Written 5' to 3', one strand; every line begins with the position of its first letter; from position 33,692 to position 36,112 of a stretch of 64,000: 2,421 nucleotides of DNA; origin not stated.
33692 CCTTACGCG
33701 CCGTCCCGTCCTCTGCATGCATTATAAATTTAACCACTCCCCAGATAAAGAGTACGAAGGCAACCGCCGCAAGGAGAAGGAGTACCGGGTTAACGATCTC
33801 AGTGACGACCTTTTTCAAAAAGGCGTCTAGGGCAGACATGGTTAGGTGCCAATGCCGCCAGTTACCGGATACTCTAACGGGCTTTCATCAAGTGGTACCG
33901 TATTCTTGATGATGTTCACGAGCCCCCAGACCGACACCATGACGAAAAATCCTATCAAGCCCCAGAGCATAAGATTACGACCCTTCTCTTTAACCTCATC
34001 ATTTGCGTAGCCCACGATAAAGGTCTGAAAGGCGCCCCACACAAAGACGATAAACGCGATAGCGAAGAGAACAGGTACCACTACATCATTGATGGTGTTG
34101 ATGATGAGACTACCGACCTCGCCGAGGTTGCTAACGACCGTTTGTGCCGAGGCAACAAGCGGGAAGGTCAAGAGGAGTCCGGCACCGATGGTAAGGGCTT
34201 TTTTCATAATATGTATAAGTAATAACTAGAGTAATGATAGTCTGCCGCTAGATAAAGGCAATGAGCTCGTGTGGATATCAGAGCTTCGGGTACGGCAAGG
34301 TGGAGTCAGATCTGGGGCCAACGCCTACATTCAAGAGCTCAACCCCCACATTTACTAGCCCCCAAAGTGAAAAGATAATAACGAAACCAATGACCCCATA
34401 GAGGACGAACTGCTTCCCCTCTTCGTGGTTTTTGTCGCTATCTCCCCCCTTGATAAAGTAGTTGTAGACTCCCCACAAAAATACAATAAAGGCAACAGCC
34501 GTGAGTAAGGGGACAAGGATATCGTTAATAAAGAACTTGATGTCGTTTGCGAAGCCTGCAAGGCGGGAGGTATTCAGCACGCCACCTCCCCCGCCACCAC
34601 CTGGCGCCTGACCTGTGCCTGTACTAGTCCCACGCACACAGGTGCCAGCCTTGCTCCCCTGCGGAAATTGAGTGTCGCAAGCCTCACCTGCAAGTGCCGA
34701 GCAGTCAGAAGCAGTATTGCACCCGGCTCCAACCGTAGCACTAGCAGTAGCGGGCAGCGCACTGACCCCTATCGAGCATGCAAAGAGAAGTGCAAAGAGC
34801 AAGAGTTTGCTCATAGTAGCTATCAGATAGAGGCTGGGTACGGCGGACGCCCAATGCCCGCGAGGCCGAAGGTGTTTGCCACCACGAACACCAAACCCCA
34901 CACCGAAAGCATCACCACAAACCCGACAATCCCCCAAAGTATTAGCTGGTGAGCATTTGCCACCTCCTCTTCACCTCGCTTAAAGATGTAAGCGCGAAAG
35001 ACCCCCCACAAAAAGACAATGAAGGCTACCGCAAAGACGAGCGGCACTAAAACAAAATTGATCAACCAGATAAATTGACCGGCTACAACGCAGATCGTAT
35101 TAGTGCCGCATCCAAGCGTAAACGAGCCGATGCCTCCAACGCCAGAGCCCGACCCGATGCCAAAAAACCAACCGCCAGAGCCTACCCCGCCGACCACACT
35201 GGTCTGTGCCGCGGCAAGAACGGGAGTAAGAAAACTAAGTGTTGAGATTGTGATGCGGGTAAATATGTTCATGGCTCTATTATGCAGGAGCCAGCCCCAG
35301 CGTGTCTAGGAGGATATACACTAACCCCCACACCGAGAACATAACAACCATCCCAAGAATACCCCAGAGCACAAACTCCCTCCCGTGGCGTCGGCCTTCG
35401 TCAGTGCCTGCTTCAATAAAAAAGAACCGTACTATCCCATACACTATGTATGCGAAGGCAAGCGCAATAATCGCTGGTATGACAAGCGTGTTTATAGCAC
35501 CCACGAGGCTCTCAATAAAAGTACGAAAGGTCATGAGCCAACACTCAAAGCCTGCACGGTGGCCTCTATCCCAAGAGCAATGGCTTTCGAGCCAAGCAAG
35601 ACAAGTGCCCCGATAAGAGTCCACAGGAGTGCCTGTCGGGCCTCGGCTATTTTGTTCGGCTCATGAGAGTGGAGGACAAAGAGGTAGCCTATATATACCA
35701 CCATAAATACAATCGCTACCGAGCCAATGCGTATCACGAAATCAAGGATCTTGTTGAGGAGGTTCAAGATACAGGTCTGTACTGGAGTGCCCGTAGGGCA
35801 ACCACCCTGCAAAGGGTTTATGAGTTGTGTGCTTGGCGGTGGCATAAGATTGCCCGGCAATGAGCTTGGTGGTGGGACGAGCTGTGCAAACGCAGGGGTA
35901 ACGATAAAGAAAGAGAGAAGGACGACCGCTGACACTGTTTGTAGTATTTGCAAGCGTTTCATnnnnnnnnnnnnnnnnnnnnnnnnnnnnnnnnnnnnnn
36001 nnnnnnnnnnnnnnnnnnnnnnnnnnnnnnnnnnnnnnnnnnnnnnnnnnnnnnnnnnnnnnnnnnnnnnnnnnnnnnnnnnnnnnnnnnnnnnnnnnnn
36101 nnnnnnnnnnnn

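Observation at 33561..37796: Eight-gene minus-strand operon: SAM methyltransferase, anchored solute-binding-like protein, then six tandem paralogous pilin-like proteins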

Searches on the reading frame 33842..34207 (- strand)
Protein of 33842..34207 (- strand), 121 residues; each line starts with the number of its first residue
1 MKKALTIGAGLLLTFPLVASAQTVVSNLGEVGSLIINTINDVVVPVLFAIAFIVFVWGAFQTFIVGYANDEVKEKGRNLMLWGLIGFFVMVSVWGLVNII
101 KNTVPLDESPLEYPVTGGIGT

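Call 3: search_protein_families(library=pfam, proteins=[window:33842-34207:-], max_evalue=1)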
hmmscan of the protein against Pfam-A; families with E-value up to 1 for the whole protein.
window:33842-34207:- (121 aa): 3 families
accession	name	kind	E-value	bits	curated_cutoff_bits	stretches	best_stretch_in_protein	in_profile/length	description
PF18895.5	T4SS_pilin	-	2.3e-09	37.7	26.6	1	35-100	8-71/71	Type IV secretion system pilin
PF05328.17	CybS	-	0.007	16.5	27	1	42-103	61-121/133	CybS, succinate dehydrogenase cytochrome B small subunit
PF12725.13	DUF3810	-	0.3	10.8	28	1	28-97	13-82/311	Protein of unknown function (DUF3810)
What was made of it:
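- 33842..34207 (-): p5: signal peptide followed directly by the two-helix core. Most conserved member and candidate major subunit. PF18895 37.7 bits (call 3).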

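Call 6: search_protein_families(library=ncbifam, proteins=[window:33842-34207:-], max_evalue=0.1)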
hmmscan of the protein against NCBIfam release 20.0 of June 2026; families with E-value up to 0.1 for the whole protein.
window:33842-34207:- (121 aa): 2 families
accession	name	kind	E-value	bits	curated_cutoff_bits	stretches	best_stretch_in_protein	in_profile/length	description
NF045849.1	ICE_MMCAP2_0565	equivalog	3.2e-09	36.3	40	1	27-103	1-79/80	Mbov_0395 family pilin-like conjugal transfer protein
TIGR03758.1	conj_TIGR03758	hypoth_equivalog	0.066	13.4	42.7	0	36-80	16-59/76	TIGR03758 family integrating conjugative element protein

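Call 43: find_homologous_proteins(query=window:33842-34207:-, max_evalue=0.001)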
Query window:33842-34207:- (121 aa): 1189 proteins with E <= 0.001 among 1214 candidates; the best 120 are listed.
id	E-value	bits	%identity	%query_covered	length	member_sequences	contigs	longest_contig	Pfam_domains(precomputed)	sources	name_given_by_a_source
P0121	3.7e-70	251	100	100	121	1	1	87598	PF18895.6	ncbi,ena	-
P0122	3.8e-40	154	64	100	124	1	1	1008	PF18895.6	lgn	-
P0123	3.8e-39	151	71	90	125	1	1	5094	PF18895.6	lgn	-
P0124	1.3e-38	149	67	80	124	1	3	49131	PF18895.6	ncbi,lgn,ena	ncbi:MAG: hypothetical protein AAB442_01650 [Patescibacteria group bacterium]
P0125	1.6e-38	149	63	97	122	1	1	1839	PF18895.6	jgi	jgi:hypothetical protein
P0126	1.9e-38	149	63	100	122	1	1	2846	PF18895.6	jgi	-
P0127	2.7e-38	148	61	98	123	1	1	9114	PF18895.6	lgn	-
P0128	4.7e-38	148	68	90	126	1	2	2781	PF18895.6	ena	-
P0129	7.0e-38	147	68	90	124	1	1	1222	PF18895.6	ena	-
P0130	7.6e-38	147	64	94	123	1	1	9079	PF18895.6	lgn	-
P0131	7.8e-38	147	63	95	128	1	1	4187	PF18895.6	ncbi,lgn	-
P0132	8.6e-38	147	65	94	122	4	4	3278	PF18895.6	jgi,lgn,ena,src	jgi:hypothetical protein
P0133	1.0e-37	147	69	97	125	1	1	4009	PF18895.6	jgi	-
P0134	1.0e-37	147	65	98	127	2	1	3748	PF18895.6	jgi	-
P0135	1.2e-37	146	69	85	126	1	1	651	PF18895.6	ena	-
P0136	1.2e-37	146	71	86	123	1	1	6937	PF18895.6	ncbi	-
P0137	1.6e-37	146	60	99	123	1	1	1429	PF18895.6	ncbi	-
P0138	1.6e-37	146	66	90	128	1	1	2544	PF18895.6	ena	-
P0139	1.6e-37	146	63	98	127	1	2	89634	PF18895.6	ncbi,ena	-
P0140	1.8e-37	146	64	77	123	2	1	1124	PF18895.6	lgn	-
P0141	1.8e-37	146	63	99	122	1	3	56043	PF18895.6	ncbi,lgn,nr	ncbi:hypothetical protein KGM48_03810 [Patescibacteria group bacterium]|nr:hypothetical protein [Pat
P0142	2.0e-37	146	62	99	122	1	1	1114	PF18895.6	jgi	jgi:hypothetical protein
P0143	2.2e-37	146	61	97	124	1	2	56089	PF18895.6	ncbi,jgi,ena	ncbi:MAG: hypothetical protein WCT41_03175 [Candidatus Paceibacterota bacterium]|jgi:hypothetical pr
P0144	2.2e-37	146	64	97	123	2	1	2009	PF18895.6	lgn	-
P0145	2.4e-37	145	62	97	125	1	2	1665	PF18895.6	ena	-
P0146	2.5e-37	145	62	98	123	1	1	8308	PF18895.6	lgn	-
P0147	2.6e-37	145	68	90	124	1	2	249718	PF18895.6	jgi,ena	jgi:hypothetical protein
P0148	2.6e-37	145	67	90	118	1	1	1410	PF18895.6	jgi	jgi:hypothetical protein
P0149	2.8e-37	145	60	98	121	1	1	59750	PF18895.6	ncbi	-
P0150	2.9e-37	145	62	97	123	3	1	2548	PF18895.6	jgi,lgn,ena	jgi:hypothetical protein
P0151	3.2e-37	145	63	97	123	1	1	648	PF18895.6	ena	-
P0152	3.4e-37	145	62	97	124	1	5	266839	PF18895.6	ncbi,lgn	-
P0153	3.5e-37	145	63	99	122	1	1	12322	PF18895.6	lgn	-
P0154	4.0e-37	145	67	90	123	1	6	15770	PF18895.6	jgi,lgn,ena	-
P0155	4.3e-37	145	69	88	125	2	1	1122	PF18895.6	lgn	-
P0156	4.5e-37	145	68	90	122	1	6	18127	PF18895.6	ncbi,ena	-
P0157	4.7e-37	144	62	98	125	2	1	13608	PF18895.6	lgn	-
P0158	5.0e-37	144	67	91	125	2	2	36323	PF18895.6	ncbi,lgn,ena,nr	ncbi:MAG: Uncharacterized protein G01um101449_57 [Parcubacteria group bacterium Gr01-1014_49]|nr:MAG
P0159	5.1e-37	144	61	97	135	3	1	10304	PF18895.6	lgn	-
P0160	6.1e-37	144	60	98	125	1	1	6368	PF18895.6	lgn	-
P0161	6.3e-37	144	62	94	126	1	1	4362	PF18895.6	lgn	-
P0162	6.6e-37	144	61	97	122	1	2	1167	PF18895.6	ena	-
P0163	6.6e-37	144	68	90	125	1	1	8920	PF18895.6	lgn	-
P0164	6.6e-37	144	68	90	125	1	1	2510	PF18895.6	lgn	-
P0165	7.2e-37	144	62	98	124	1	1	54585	PF18895.6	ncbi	-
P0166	7.4e-37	144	57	96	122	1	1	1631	PF18895.6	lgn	-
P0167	7.7e-37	144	59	98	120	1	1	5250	PF18895.6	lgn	-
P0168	7.8e-37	144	62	94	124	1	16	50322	PF18895.6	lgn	-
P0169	7.9e-37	144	65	90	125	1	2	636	PF18895.6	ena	-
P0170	7.9e-37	144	61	97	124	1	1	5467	PF18895.6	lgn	-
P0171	8.4e-37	144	59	90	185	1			PF18895.6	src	-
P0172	8.7e-37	144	63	98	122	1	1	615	PF18895.6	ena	-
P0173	9.2e-37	144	66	97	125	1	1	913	PF18895.6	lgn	-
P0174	9.2e-37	144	67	90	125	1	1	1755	PF18895.6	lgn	-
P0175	9.3e-37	143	66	90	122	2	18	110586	PF18895.6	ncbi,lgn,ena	-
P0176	9.6e-37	143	63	90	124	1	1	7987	PF18895.6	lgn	-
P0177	1.1e-36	143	66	97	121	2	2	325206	PF18895.6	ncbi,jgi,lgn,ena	ncbi:MAG: hypothetical protein WCT45_02325 [Candidatus Paceibacterota bacterium]|jgi:hypothetical pr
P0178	1.1e-36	143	61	97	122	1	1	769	PF18895.6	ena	-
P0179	1.2e-36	143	60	97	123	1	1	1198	PF18895.6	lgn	-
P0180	1.4e-36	143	64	99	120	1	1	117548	PF18895.6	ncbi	-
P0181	1.5e-36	143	62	98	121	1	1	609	PF18895.6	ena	-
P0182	1.6e-36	143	62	98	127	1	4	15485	PF18895.6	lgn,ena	-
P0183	1.6e-36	143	61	99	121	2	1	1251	PF18895.6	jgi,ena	-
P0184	1.6e-36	143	63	90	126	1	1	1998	PF18895.6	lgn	-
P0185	1.7e-36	143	63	98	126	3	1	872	PF18895.6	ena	-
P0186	1.8e-36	143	59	96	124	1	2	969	PF18895.6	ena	-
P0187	1.8e-36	143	60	97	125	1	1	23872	PF18895.6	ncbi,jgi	jgi:hypothetical protein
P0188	1.8e-36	143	60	98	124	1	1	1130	PF18895.6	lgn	-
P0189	1.9e-36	142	59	98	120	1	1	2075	PF18895.6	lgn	-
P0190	2.0e-36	142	63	97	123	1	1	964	PF18895.6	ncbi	-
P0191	2.0e-36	142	65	90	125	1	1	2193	PF18895.6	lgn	-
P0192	2.1e-36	142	61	96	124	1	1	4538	PF18895.6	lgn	-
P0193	2.1e-36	142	68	77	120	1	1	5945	PF18895.6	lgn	-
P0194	2.2e-36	142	68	80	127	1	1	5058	PF18895.6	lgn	-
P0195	2.2e-36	142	64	96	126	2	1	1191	PF18895.6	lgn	-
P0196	2.4e-36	142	59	98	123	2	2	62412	PF18895.6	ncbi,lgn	-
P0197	2.5e-36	142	65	86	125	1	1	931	PF18895.6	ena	-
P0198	2.5e-36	142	66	86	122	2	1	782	PF18895.6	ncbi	-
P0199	2.7e-36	142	61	97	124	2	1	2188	PF18895.6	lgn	-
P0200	2.7e-36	142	63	97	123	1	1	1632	PF18895.6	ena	-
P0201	2.7e-36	142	66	86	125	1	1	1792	PF18895.6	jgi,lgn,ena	-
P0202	2.7e-36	142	66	90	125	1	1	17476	PF18895.6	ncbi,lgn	-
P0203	2.8e-36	142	64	90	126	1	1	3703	PF18895.6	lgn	-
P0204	3.0e-36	142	61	98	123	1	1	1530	PF18895.6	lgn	-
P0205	3.0e-36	142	63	97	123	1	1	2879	PF18895.6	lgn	-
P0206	3.0e-36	142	61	96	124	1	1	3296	PF18895.6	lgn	-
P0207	3.2e-36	142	61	98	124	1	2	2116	PF18895.6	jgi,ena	-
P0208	3.2e-36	142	65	98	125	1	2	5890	PF18895.6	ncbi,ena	-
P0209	3.3e-36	142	60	98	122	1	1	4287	PF18895.6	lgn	-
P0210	3.7e-36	142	63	98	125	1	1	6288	PF18895.6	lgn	-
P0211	3.9e-36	141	61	98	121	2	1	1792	PF18895.6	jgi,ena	-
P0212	4.1e-36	141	59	97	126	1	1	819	PF18895.6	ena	-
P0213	4.3e-36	141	61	90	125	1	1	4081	PF18895.6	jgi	jgi:hypothetical protein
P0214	4.4e-36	141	66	90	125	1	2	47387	PF18895.6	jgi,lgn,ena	-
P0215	4.5e-36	141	61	98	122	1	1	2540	PF18895.6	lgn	-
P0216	4.6e-36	141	65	90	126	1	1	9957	PF18895.6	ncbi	-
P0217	5.1e-36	141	62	95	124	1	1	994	PF18895.6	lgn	-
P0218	5.2e-36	141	72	78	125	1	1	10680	PF18895.6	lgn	-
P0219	5.4e-36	141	65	91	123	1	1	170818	PF18895.6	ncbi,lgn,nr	ncbi:MAG: hypothetical protein Q7R54_00770 [bacterium]|nr:hypothetical protein [bacterium]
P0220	5.6e-36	141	58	97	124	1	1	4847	PF18895.6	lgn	-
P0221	5.6e-36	141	68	90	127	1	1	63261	PF18895.6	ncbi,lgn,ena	-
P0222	5.8e-36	141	62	90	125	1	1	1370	PF18895.6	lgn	-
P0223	6.0e-36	141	65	90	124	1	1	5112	PF18895.6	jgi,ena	jgi:hypothetical protein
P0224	6.0e-36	141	63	97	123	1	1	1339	PF18895.6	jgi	-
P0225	6.0e-36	141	60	97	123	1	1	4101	PF18895.6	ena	-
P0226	6.0e-36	141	62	99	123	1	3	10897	PF18895.6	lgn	-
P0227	6.2e-36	141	59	97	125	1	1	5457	PF18895.6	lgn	-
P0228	6.3e-36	141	66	90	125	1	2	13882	PF18895.6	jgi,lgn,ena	jgi:hypothetical protein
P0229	6.4e-36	141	61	90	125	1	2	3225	PF18895.6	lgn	-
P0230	6.5e-36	141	64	90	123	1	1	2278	PF18895.6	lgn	-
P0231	6.6e-36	141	64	88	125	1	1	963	PF18895.6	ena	-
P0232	6.6e-36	141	58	99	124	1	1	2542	PF18895.6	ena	-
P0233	7.0e-36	141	62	97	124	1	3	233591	PF18895.6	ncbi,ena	-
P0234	7.2e-36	141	60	97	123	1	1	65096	PF18895.6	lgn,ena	-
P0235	7.2e-36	141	70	85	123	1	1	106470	PF18895.6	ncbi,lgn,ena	-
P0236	7.4e-36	141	58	97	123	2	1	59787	PF18895.6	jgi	jgi:hypothetical protein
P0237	7.4e-36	141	66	98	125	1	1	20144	PF18895.6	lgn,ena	-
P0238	7.5e-36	141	63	98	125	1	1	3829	PF18895.6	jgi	-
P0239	7.6e-36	141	61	98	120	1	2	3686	PF18895.6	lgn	-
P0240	7.6e-36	141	62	97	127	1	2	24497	PF18895.6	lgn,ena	-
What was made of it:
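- On Pfam PF18895 T4SS_pilin: Precomputed PF18895 is on 120 of 120 listed p5 homologues (call 43).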

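Call 52: predict_structure(alignment_id=A3)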
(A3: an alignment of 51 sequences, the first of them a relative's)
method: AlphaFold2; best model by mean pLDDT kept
length: 121 residues; sequences in the alignment: 51
mean_pLDDT: 74.0   pTM: 0.50
mean pLDDT of the five models: 74.0, 72.2, 70.3, 69.6, 66.7
residues with pLDDT >= 90: 29; 70-90: 41; 50-70: 43; < 50: 8
segments of 3 or more residues with pLDDT < 50: 118-121
pLDDT, mean of each block of 10 residues (from residue 1): 53 57 54 74 88 92 87 90 92 86 63 53 45
secondary structure, 60 per line:
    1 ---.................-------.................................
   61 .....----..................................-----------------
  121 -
elements in order: H4-20 H28-65 H70-103
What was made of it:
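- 33842..34207 (-): AF2 model shows helices 4-20, 28-65 and 70-103, with core pLDDT 86-92 (call 52).
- On Pfam PF18895 T4SS_pilin: AF2 hairpin with core pLDDT 86-92 (call 52).
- AF2 gives a hairpin (call 52).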

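Call 54: fold_search(model_id=the predicted structure, library=pdb)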
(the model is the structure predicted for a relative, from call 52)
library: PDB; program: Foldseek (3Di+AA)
matches with E <= 10: 94; with E <= 0.001: 0
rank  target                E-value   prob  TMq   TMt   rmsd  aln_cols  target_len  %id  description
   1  6cnn_A                7.2e-01  0.87  0.55  0.20  11.0       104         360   15  Cryo-EM structure of the human SK4/calmodulin channel complex in the Ca2+ bound state I (released 2018-05-02)
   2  9vub_A                1.1e+00  0.72  0.51  0.18  12.0       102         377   14  channel C complex with 3 (released 2026-03-11)
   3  2ch7_B                1.1e+00  0.33  0.36  0.17  19.2       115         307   10  Crystal structure of the cytoplasmic domain of a bacterial chemoreceptor from Thermotoga maritima (released 2006-04-18)
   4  9vub_C                1.2e+00  0.75  0.54  0.19  11.8       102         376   14  channel C complex with 3 (released 2026-03-11)
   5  1ykh_A                1.6e+00  0.60  0.39  0.48   4.7        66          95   14  Structure of the mediator MED7/MED21 (Med7/Srb7) subcomplex (released 2005-02-22)
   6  3zx6_B                1.7e+00  0.33  0.34  0.15   6.5        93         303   14  Structure of Hamp(AF1503)-Tsr fusion - Hamp (A291V) mutant (released 2012-02-29)
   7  8c5v_I                1.7e+00  0.33  0.34  0.10   6.4        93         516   14  Chemotaxis core signalling unit from E protein lysed E. coli cells (released 2023-09-13)
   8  6cnm_A                1.8e+00  0.54  0.52  0.20  10.1       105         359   13  Cryo-EM structure of the human SK4/calmodulin channel complex (released 2018-05-02)
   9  1yke_A                1.9e+00  0.63  0.42  0.50   4.8        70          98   13  Structure of the mediator MED7/MED21 subcomplex (released 2005-02-22)
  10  5sva_U                1.9e+00  0.63  0.42  0.33   4.8        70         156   13  Mediator-RNA Polymerase II Pre-Initiation Complex (released 2016-09-28)
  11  5b5e_z                2.0e+00  0.23  0.25  0.46   5.2        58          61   26  Crystal structure analysis of Photosystem II complex (released 2017-02-01)
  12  9a65_B                2.0e+00  0.14  0.29  0.08  18.5       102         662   15  Integrative model of YVAQ-MCPB by crosslinking MS and deep learning (released 2024-09-18)
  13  9o85_A                2.1e+00  0.35  0.49  0.19  12.7       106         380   17  Cryo-EM structure of KCa2.2_I/calmodulin channel in complex with rimtuzalcap (released 2025-06-18)
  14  3zx6_A                2.3e+00  0.47  0.42  0.18  10.7        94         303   14  Structure of Hamp(AF1503)-Tsr fusion - Hamp (A291V) mutant (released 2012-02-29)
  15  7pi0_Z                2.3e+00  0.21  0.24  0.45   5.2        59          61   20  Unstacked compact Dunaliella PSII (released 2022-08-17)
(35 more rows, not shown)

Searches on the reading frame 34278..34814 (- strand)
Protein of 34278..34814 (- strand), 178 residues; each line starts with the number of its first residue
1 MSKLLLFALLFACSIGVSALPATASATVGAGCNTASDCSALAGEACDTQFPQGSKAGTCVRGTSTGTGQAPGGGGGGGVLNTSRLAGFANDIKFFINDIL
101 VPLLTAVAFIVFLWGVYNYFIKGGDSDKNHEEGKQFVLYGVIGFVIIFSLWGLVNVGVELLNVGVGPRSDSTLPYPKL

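Call 3: search_protein_families(library=pfam, proteins=[window:34278-34814:-], max_evalue=1)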
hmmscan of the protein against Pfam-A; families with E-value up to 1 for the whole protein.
window:34278-34814:- (178 aa): 4 families
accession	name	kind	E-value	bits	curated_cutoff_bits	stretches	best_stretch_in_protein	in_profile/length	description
PF18895.5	T4SS_pilin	-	3.2e-08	34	26.6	1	98-156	14-70/71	Type IV secretion system pilin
PF17434.7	DUF5413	-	0.032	15.1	31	1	92-151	69-125/133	Family of unknown function (DUF5413)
PF11190.13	DUF2976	-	0.047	14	28.2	1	87-151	14-78/87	Protein of unknown function (DUF2976)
PF11174.13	DUF2970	-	0.074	13.3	27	0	126-156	23-54/56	Protein of unknown function (DUF2970)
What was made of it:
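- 34278..34814 (-): p4: signal peptide, Cys- and Gly-rich variable ectodomain, then the two-helix core. This is the member that is duplicated in most 7-gene arrays. PF18895 34.0 bits (call 3).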

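Call 6: search_protein_families(library=ncbifam, proteins=[window:34278-34814:-], max_evalue=0.1)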
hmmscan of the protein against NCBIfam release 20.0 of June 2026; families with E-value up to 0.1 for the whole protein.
window:34278-34814:- (178 aa): 2 families
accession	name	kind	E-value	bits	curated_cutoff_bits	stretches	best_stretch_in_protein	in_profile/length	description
NF045849.1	ICE_MMCAP2_0565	equivalog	1.1e-07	31.5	40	1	86-156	3-75/80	Mbov_0395 family pilin-like conjugal transfer protein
TIGR03745.1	conj_TIGR03745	hypoth_equivalog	0.053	13.3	52.5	1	69-151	22-96/105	TIGR03745 family integrating conjugative element membrane protein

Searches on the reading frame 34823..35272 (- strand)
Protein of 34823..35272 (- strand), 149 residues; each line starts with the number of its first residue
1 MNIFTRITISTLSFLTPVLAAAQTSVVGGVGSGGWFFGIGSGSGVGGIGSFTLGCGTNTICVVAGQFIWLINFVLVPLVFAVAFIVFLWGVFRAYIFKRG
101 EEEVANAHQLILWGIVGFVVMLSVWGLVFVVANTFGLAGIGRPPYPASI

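Call 3: search_protein_families(library=pfam, proteins=[window:34823-35272:-], max_evalue=1)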
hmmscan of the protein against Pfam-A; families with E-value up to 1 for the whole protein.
window:34823-35272:- (149 aa): 2 families
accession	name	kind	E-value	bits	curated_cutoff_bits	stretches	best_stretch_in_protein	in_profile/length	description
PF18895.5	T4SS_pilin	-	3.4e-07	30.7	26.6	1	76-128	17-68/71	Type IV secretion system pilin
PF10251.14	PEN-2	-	0.12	13.3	25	1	66-132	10-75/93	Presenilin enhancer-2 subunit of gamma secretase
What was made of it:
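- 34823..35272 (-): p3: signal peptide, Gly-rich ectodomain and a conserved C-x5-C motif, then the two-helix core. PF18895 30.7 bits (call 3).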

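Call 6: search_protein_families(library=ncbifam, proteins=[window:34823-35272:-], max_evalue=0.1)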
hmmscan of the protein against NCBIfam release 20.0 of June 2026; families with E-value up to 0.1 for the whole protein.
window:34823-35272:- (149 aa): 1 family
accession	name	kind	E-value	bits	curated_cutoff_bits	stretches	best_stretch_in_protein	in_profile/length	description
NF045849.1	ICE_MMCAP2_0565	equivalog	0.0015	18.1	40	1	66-133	11-78/80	Mbov_0395 family pilin-like conjugal transfer protein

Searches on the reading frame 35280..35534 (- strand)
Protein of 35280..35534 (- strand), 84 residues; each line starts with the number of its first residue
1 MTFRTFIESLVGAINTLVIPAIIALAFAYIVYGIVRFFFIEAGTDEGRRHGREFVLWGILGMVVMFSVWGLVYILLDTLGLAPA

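Call 3: search_protein_families(library=pfam, proteins=[window:35280-35534:-], max_evalue=1)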
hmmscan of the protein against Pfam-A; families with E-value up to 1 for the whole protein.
window:35280-35534:- (84 aa): 4 families
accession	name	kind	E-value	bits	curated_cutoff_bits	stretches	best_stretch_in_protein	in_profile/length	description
PF18895.5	T4SS_pilin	-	2.5e-06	27.9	26.6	1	10-75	8-71/71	Type IV secretion system pilin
PF12725.13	DUF3810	-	0.14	12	28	1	3-73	9-83/311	Protein of unknown function (DUF3810)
PF19517.4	DUF6050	-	0.28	11.9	27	1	11-42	74-106/116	Family of unknown function (DUF6050)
PF03994.20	DUF350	-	0.44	11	26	1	21-76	46-97/133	Domain of Unknown Function (DUF350)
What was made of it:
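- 35280..35534 (-): p2: leaderless 84-aa two-helix pilin-like protein (conserved MTF N-terminus). PF18895 27.9 bits (call 3).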

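Call 6: search_protein_families(library=ncbifam, proteins=[window:35280-35534:-], max_evalue=0.1)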
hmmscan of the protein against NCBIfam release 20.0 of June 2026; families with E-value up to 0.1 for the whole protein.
window:35280-35534:- (84 aa): 3 families
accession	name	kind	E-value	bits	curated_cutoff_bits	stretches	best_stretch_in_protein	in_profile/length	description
NF045849.1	ICE_MMCAP2_0565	equivalog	1.4e-06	27.9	40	1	5-78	4-79/80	Mbov_0395 family pilin-like conjugal transfer protein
NF041554.1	SA1362_fam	subfamily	0.0028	17.7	42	1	7-43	17-53/70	SA1362 family protein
NF004932.0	PRK06287.1-3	equivalog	0.028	14.7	191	1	2-48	59-103/105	cobalt transport protein CbiN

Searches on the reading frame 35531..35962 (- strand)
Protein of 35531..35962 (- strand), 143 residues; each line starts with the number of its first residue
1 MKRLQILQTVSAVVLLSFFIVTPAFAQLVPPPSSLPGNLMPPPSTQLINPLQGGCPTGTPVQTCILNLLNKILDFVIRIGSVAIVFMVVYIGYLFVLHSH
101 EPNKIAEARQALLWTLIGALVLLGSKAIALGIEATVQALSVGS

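Call 3: search_protein_families(library=pfam, proteins=[window:35531-35962:-], max_evalue=1)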
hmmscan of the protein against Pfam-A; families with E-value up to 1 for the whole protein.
window:35531-35962:- (143 aa): 3 families
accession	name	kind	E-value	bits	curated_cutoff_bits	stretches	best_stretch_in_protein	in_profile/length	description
PF18895.5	T4SS_pilin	-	8.2e-08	32.7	26.6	1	67-123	7-62/71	Type IV secretion system pilin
PF04956.18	TrbC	-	6.5e-05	23.5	27.9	1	67-131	39-97/98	TrbC/VIRB2 pilin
PF04515.18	Choline_transpo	-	0.036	13.7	26.9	1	69-119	248-296/326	Plasma-membrane choline transporter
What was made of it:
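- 35531..35962 (-): p1: signal peptide, then a variable Pro/Cys ectodomain, then a TrbC/VirB2-like two-helix core. PF18895 32.7 bits; PF04956 TrbC 23.5 bits, below 27.9 (call 3).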

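Call 6: search_protein_families(library=ncbifam, proteins=[window:35531-35962:-], max_evalue=0.1)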
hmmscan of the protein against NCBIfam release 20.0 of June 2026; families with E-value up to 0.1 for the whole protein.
window:35531-35962:- (143 aa): 2 families
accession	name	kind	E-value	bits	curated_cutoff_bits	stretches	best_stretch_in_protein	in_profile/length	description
NF045849.1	ICE_MMCAP2_0565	equivalog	1.8e-05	24.3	40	1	63-134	7-78/80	Mbov_0395 family pilin-like conjugal transfer protein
NF047588.1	GlcsyltransPgfSStrep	equivalog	0.056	12.6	500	1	64-132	217-282/308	glycosyltransferase PgfS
